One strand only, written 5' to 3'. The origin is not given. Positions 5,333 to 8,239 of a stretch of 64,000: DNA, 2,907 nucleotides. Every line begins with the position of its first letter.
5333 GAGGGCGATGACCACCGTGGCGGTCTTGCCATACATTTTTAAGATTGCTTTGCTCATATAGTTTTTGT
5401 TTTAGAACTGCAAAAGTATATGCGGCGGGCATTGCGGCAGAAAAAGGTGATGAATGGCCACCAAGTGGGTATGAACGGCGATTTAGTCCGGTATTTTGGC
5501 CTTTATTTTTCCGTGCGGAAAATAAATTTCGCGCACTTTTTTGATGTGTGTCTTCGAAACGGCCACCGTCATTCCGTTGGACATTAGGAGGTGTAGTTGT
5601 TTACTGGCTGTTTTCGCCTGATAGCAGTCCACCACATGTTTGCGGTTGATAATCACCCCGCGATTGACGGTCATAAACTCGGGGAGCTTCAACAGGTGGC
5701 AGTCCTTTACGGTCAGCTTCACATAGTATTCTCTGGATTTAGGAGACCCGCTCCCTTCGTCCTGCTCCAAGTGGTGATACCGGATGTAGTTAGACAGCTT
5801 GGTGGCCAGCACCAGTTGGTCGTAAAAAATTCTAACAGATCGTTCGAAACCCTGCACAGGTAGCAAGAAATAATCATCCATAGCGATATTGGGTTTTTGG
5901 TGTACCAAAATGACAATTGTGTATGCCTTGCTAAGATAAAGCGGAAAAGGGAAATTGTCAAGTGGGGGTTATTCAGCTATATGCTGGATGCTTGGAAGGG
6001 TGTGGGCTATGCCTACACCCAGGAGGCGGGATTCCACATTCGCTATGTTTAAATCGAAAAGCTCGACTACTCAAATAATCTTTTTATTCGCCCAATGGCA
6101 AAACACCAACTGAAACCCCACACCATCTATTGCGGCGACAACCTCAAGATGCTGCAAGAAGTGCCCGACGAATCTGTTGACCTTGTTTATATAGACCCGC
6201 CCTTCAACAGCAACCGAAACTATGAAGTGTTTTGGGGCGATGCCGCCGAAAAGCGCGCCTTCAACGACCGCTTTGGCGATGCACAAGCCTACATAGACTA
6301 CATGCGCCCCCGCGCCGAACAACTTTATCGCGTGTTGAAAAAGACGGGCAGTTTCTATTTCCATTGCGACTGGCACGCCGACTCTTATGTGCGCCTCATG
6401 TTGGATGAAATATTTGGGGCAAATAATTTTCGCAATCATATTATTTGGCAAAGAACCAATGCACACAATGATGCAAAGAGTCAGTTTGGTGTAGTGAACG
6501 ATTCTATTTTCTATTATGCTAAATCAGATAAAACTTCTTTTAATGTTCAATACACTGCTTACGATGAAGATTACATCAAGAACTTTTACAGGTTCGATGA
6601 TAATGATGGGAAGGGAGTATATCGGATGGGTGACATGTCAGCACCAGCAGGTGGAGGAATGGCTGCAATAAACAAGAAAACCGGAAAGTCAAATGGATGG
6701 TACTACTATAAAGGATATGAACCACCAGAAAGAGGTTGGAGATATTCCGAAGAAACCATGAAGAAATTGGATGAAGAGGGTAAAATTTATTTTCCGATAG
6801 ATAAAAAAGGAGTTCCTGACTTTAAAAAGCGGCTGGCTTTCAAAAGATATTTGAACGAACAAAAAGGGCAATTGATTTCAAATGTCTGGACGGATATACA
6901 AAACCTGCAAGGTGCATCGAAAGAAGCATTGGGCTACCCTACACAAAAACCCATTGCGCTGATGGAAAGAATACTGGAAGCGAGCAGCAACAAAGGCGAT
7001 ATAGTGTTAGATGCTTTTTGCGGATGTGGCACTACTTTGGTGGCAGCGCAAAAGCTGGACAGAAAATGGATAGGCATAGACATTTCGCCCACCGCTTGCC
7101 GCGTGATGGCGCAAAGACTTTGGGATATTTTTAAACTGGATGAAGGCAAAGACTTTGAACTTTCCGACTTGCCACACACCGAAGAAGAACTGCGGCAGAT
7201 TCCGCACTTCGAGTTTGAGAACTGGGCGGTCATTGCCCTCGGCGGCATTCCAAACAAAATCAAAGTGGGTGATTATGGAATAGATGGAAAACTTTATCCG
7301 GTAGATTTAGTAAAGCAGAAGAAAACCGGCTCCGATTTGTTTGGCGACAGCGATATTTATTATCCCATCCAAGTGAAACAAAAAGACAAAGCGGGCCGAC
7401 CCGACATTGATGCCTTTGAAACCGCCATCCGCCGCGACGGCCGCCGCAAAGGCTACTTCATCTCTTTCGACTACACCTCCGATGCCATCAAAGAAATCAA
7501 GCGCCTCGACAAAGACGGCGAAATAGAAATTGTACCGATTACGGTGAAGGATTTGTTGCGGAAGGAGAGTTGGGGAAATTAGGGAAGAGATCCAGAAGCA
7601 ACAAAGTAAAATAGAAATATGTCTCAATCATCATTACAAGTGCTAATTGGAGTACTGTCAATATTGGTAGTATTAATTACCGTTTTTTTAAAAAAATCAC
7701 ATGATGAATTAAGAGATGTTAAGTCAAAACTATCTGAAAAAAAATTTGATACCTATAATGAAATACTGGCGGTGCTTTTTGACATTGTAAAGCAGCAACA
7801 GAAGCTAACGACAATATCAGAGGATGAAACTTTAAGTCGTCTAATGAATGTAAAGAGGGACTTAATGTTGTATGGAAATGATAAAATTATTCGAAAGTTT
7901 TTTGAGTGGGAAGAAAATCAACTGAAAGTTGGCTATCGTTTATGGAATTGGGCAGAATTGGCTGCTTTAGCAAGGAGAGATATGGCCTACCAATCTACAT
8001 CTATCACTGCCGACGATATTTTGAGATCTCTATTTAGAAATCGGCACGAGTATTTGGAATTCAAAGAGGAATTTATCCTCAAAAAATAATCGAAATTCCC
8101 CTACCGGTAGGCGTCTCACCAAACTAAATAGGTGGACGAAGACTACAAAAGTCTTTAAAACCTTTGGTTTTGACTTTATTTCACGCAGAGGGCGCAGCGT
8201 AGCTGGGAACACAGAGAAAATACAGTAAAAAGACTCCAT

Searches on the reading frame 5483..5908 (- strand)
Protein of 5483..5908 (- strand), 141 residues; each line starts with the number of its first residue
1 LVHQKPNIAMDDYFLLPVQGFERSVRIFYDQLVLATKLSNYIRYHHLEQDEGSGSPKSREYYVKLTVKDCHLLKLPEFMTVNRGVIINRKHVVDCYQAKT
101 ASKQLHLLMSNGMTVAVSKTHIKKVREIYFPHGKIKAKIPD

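Call 61: search_protein_families(library=pfam, proteins=[window:5483-5908:-], max_evalue=0.001)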
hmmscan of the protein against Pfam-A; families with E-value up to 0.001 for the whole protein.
window:5483-5908:- (141 aa): 1 family
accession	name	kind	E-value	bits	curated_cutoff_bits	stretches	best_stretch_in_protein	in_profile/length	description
PF04397.21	LytTR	-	7.2e-06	26.6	22.6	1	58-128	27-96/98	LytTr DNA-binding domain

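Call 70: search_protein_families(library=padloc, proteins=[window:5483-5908:-], max_evalue=0.1)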
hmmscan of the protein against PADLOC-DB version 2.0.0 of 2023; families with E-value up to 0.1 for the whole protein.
window:5483-5908:- (141 aa): 0 families

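Call 71: search_protein_families(library=ncbifam, proteins=[window:5483-5908:-], max_evalue=0.1)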
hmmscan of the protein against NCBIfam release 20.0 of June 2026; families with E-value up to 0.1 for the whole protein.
window:5483-5908:- (141 aa): 3 families
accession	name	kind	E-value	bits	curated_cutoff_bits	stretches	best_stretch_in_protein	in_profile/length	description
NF033484.1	Stp1_PP2C_phos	equivalog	0.036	13.6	230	1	81-125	155-199/232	Stp1/IreP family PP2C-type Ser/Thr phosphatase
NF010684.1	PRK14084.1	equivalog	0.049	13.4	375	1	73-126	198-249/254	response regulator transcription factor LytR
NF045914.1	RespRegNblR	equivalog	0.063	12.8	300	1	10-85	101-173/228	response regulator transcription factor NblR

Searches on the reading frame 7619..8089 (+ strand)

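Call 61: search_protein_families(library=pfam, proteins=[window:7619-8089:+], max_evalue=0.001)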
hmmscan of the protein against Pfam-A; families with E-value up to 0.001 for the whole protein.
window:7619-8089:+ (156 aa): 0 families

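Call 70: search_protein_families(library=padloc, proteins=[window:7619-8089:+], max_evalue=0.1)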
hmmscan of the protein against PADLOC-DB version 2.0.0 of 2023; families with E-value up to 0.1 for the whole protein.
window:7619-8089:+ (156 aa): 0 families

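Call 71: search_protein_families(library=ncbifam, proteins=[window:7619-8089:+], max_evalue=0.1)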
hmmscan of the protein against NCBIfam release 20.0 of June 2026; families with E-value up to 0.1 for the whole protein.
window:7619-8089:+ (156 aa): 2 families
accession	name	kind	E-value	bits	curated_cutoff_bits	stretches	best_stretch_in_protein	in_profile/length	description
TIGR02149.1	glgA_Coryne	subfamily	0.038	13.1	302.4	1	94-137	119-162/391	glycogen synthase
NF010212.0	PRK13676.1-5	equivalog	0.083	13.3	177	0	25-82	39-93/114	YlbF/YmcA family competence regulator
